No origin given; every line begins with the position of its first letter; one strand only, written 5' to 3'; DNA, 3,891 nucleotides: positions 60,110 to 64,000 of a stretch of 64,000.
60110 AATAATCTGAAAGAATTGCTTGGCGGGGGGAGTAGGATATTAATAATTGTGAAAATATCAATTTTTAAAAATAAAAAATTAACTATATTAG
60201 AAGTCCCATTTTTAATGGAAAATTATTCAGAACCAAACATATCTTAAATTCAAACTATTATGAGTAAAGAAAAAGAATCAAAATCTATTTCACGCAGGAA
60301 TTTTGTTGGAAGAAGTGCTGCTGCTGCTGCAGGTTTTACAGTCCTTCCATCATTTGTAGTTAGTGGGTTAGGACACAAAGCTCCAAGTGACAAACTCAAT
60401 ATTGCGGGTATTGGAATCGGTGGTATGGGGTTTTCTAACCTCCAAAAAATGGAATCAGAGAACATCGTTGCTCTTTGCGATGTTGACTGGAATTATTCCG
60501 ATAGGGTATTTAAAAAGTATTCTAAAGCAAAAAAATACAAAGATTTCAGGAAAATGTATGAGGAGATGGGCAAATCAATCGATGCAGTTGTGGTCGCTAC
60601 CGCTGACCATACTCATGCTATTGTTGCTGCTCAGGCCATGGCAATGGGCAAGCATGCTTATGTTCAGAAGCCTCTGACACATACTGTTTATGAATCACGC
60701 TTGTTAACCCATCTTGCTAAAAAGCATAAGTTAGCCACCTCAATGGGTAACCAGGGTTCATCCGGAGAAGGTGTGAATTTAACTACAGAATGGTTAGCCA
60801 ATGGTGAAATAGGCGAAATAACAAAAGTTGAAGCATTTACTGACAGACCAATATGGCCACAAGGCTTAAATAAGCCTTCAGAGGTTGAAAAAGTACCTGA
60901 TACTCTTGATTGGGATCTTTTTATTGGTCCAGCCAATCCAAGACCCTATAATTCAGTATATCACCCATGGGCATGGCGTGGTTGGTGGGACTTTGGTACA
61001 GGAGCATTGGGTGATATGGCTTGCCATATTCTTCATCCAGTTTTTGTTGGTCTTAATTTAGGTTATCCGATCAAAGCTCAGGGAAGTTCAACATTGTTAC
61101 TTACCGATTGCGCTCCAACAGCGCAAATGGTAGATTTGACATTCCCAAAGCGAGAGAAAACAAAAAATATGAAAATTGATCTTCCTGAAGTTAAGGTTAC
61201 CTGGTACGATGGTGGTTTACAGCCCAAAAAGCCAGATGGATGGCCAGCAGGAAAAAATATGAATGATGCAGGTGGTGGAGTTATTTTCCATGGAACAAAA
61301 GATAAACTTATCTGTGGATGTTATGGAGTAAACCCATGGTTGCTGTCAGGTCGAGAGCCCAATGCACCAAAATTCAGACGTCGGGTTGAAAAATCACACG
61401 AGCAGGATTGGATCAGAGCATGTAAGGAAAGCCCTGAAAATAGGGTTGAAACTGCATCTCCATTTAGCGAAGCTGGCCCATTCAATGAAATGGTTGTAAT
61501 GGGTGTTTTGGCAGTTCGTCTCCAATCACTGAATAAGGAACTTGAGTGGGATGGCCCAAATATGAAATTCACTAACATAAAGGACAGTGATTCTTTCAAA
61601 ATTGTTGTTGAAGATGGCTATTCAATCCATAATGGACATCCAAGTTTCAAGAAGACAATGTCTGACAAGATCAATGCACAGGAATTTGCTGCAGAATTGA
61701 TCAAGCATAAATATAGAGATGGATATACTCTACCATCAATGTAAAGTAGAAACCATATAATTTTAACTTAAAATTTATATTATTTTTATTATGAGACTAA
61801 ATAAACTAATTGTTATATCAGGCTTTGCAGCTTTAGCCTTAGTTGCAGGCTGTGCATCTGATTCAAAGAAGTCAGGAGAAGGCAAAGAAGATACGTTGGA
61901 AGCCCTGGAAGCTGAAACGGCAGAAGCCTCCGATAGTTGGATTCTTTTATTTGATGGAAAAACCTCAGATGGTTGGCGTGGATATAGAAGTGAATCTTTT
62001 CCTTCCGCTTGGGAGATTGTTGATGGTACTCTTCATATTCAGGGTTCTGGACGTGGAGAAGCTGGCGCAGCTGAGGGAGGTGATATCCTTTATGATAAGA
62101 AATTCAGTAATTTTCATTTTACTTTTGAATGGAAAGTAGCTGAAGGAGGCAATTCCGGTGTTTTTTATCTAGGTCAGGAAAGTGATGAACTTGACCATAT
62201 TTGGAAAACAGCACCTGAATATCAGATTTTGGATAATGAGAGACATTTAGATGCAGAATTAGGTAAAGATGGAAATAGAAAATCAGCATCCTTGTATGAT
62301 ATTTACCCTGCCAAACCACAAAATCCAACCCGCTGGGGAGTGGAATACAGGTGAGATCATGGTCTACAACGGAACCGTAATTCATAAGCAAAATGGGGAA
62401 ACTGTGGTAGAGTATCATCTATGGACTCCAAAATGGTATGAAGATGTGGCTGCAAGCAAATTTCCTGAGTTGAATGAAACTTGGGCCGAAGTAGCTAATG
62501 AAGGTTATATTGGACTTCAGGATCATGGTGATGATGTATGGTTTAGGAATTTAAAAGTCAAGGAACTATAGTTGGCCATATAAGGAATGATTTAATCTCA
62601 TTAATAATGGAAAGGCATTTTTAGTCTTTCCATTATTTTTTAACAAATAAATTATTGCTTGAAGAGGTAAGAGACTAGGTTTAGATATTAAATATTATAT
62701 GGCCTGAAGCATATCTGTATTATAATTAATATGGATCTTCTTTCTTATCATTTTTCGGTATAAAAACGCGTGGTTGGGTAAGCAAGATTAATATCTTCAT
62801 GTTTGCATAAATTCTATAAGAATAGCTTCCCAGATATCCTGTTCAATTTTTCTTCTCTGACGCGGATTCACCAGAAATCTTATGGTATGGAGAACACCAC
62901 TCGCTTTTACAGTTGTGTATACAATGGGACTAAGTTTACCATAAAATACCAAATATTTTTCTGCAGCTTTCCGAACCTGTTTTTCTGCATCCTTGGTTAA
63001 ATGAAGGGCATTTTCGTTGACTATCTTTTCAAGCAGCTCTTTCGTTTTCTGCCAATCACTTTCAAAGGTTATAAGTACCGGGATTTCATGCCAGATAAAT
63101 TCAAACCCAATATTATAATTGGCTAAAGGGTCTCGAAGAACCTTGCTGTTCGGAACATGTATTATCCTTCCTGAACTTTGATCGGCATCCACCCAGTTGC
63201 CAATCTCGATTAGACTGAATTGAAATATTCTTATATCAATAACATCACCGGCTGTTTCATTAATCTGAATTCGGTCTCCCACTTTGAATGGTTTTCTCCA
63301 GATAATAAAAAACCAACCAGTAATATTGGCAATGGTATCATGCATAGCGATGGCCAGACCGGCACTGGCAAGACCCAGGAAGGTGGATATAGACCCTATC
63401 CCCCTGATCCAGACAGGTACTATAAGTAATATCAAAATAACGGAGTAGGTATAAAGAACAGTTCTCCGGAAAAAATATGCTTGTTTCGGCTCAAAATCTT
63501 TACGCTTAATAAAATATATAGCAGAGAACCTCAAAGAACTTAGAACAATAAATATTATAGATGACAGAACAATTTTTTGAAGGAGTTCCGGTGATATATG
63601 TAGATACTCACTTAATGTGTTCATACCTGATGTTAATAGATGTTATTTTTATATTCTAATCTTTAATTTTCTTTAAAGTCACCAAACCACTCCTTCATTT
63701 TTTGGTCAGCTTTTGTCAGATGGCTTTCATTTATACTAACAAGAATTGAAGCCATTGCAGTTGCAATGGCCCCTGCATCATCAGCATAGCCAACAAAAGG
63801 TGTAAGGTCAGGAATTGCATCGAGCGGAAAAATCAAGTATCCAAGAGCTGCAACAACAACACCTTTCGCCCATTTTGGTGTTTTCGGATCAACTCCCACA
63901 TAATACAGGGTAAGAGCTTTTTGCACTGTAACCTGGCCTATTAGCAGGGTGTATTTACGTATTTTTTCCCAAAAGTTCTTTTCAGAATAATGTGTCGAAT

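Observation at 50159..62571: Exported gene set resembling an oxidise-then-cleave (3-keto-glycoside) pathway: 3x DUF1080, 2x TAT-Gfo/Idh/MocA, TAT TIM-barrel, DoxX, M14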

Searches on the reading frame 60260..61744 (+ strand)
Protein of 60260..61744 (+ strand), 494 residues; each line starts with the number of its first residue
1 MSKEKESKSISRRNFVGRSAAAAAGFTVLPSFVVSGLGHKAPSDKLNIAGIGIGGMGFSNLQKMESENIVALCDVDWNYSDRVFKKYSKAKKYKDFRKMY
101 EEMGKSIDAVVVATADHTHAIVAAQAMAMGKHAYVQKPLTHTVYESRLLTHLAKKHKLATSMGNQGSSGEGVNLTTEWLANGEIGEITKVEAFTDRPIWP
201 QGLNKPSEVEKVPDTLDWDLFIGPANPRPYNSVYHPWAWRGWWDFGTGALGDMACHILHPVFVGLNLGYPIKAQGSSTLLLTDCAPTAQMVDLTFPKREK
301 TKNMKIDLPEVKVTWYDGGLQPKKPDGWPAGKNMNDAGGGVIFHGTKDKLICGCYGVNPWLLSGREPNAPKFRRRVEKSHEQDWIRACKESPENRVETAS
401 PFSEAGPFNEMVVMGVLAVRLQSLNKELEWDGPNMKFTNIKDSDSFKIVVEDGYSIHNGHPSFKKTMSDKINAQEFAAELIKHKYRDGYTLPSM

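Call 3: search_protein_families(library=pfam, proteins=[window:60260-61744:+], max_evalue=0.01)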
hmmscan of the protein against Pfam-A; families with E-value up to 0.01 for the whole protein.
window:60260-61744:+ (494 aa): 3 families
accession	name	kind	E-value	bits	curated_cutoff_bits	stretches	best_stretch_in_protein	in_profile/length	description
PF19051.5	GFO_IDH_MocA_C2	-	7.1e-14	52.4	23.3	1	206-262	42-98/254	Oxidoreductase family, C-terminal alpha/beta domain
PF01408.29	GFO_IDH_MocA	-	1.8e-13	51.7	24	1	47-162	2-118/120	Oxidoreductase family, NAD-binding Rossmann fold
PF22725.1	GFO_IDH_MocA_C3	-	2.9e-05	24.5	27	0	227-258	26-54/124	GFO/IDH/MocA C-terminal domain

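Call 6: search_protein_families(library=ncbifam, proteins=[window:60260-61744:+], max_evalue=0.01)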
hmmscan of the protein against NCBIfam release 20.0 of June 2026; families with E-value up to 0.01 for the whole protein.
window:60260-61744:+ (494 aa): 10 families
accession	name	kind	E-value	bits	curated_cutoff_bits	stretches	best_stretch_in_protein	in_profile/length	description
NF058561.1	BT_2158_fam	equivalog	3.8e-265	880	750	1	11-494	1-486/487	glycoside 3-dehydrogenase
NF040723.1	UDP-GlcNAcDh_Arch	equivalog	1.4e-14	54.3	450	1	47-192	2-146/302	UDP-N-acetylglucosamine 3-dehydrogenase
TIGR04380.1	myo_inos_iolG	equivalog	4.7e-14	52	355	1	46-200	2-158/330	inositol 2-dehydrogenase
NF052479.1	LevoglcsnDh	equivalog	3.1e-12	45.9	650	1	71-190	40-157/386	levoglucosan dehydrogenase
NF008607.0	PRK11579.1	subfamily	9.5e-11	41.3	330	1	71-196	31-154/346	oxidoreductase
NF058563.1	BT_2159_fam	equivalog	1.1e-07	31.2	650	1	48-189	3-145/350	disaccharide 3-dehydrogenase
NF052679.1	InsChiInosDhIolG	equivalog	2.4e-07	30.1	540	1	46-186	3-147/343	bifunctional inositol 2-dehydrogenase/D-chiro-inositol 1-dehydrogenase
NF007574.0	PRK10206.1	equivalog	3.9e-07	29.5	352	1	105-195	64-154/345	oxidoreductase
NF041392.1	XylDh_Gfo6_Halo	equivalog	0.00099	18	350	1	93-193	71-169/350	D-xylose 1-dehydrogenase Gfo6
TIGR01409.1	TAT_signal_seq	domain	0.0063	16.8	16.7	1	10-34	1-24/29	twin-arginine translocation signal domain-containing protein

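Call 7: search_solved_structures(query=window:60260-61744:+, max_evalue=0.001, show_alignments=1)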
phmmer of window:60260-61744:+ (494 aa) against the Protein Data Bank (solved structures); distinct sequences matched with E-value up to 0.001: 32.
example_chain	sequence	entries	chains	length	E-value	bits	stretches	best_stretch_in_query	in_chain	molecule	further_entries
8tdf_A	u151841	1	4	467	2.3e-224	748.9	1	37-494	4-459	Dehydrogenase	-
8tdh_A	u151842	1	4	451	3.4e-220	735.2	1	44-494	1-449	Predicted dehydrogenases and related proteins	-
4gqa_A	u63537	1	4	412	1.4e-11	47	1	66-193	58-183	NAD binding Oxidoreductase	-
6t2b_A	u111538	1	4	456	4.3e-09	38.8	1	35-159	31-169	Glycosyl hydrolase family 109 protein 2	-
7xr9_A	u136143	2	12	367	2.3e-08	36.3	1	45-193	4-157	DgpA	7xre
3ec7_A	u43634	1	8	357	4.8e-08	35.3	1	47-187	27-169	Putative Dehydrogenase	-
5ya8_A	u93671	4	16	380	5.1e-08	35.2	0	79-187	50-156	Scyllo-inositol dehydrogenase with L-glucose dehydrogenase activity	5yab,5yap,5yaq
3evn_A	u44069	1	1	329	1.9e-07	33.3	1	82-197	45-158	Oxidoreductase, Gfo/Idh/MocA family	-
6ktj_A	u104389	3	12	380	3e-07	32.7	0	79-187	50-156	Scyllo-inositol dehydrogenase with L-glucose dehydrogenase activity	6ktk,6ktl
3fhl_A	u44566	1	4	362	9.9e-07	31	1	85-190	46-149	Putative oxidoreductase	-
3dty_A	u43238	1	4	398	1e-06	30.9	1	91-191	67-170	Oxidoreductase, Gfo/Idh/MocA family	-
7d5m_A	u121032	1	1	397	3.8e-06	29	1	91-191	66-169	Oxidoreductase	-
7d5n_A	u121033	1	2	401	3.8e-06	29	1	91-191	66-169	Oxidoreductase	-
3kux_A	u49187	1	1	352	5.4e-06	28.5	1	100-196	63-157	Putative oxidoreductase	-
3ezy_A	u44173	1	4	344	8.9e-06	27.8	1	46-186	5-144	Dehydrogenase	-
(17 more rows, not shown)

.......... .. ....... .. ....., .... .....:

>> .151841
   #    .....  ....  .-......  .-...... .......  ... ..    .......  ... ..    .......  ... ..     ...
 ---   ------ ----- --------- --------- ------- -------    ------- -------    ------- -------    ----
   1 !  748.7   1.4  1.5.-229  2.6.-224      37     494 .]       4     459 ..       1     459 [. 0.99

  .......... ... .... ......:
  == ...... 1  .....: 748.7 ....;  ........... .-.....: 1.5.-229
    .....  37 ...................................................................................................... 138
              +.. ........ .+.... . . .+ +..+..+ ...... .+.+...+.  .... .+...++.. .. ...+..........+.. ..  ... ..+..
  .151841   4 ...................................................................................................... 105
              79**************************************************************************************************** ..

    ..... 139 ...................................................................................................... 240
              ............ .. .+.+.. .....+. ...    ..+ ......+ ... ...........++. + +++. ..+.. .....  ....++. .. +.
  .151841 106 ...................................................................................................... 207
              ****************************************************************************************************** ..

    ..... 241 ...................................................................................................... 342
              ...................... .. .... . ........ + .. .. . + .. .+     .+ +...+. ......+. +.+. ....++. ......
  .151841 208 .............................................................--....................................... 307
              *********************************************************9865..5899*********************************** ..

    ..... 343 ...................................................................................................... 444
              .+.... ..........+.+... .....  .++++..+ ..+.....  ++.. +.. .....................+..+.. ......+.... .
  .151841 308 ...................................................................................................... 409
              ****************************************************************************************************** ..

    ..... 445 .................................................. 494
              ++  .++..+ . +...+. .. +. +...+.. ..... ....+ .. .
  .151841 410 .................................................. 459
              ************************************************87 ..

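Call 21: find_encoding_contigs(protein=window:60260-61744:+, flank=10000, max_places=6)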
Protein window:60260-61744:+ (494 aa): 2 contigs read that carry it; 2 places shown.
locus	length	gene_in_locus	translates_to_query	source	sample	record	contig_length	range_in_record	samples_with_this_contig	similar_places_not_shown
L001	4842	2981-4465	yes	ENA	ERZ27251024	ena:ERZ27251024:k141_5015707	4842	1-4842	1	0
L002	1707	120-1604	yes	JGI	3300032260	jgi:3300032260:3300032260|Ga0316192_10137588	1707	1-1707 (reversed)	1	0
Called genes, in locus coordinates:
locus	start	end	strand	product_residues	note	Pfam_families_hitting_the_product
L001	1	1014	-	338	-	?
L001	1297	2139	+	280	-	PF01261:AP_endonuc_2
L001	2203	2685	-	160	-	-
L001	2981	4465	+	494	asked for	PF01408:GFO_IDH_MocA, PF19051:GFO_IDH_MocA_C2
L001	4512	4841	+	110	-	?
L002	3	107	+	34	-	?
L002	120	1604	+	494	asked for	PF01408:GFO_IDH_MocA, PF19051:GFO_IDH_MocA_C2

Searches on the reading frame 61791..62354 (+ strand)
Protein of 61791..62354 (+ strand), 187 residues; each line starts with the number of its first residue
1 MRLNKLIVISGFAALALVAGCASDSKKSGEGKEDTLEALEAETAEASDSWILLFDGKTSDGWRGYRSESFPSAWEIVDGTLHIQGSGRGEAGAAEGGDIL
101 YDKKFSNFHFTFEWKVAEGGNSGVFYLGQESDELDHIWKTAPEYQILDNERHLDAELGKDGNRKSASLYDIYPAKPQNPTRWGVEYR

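Call 3: search_protein_families(library=pfam, proteins=[window:61791-62354:+], max_evalue=0.01)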
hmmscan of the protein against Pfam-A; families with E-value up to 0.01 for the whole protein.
window:61791-62354:+ (187 aa): 1 family
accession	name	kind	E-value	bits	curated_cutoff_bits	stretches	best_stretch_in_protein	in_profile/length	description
PF06439.18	3keto-disac_hyd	-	1.8e-28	100.3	26.8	1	50-175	2-117/187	3-keto-disaccharide hydrolase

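Call 6: search_protein_families(library=ncbifam, proteins=[window:61791-62354:+], max_evalue=0.01)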
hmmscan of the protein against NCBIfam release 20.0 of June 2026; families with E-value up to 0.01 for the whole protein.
window:61791-62354:+ (187 aa): 0 families

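Call 24: find_encoding_contigs(protein=window:61791-62354:+, flank=6000, max_places=6)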
Protein window:61791-62354:+ (187 aa): no gene with exactly this product is on record in the collection.

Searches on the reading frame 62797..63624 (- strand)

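Call 23: search_protein_families(library=pfam, proteins=[window:62797-63624:-], max_evalue=0.001)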
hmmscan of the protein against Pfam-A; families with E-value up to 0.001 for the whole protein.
window:62797-63624:- (275 aa): 1 family
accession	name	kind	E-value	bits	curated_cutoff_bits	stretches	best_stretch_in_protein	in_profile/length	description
PF00924.24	MS_channel_2nd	-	6.1e-14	52.3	20.2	1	96-171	1-67/68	Mechanosensitive ion channel, beta-domain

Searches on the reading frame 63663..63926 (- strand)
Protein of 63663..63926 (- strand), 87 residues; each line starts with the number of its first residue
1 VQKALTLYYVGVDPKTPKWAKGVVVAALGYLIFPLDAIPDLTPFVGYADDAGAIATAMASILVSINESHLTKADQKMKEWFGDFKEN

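Call 51: search_protein_families(library=pfam, proteins=[window:63663-63926:-], max_evalue=0.0001)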
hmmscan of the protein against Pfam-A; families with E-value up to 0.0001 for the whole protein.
window:63663-63926:- (87 aa): 1 family
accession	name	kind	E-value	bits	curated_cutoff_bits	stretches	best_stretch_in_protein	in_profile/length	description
PF06803.17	DUF1232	-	7.9e-13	48.4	23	1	20-55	1-36/37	Protein of unknown function (DUF1232)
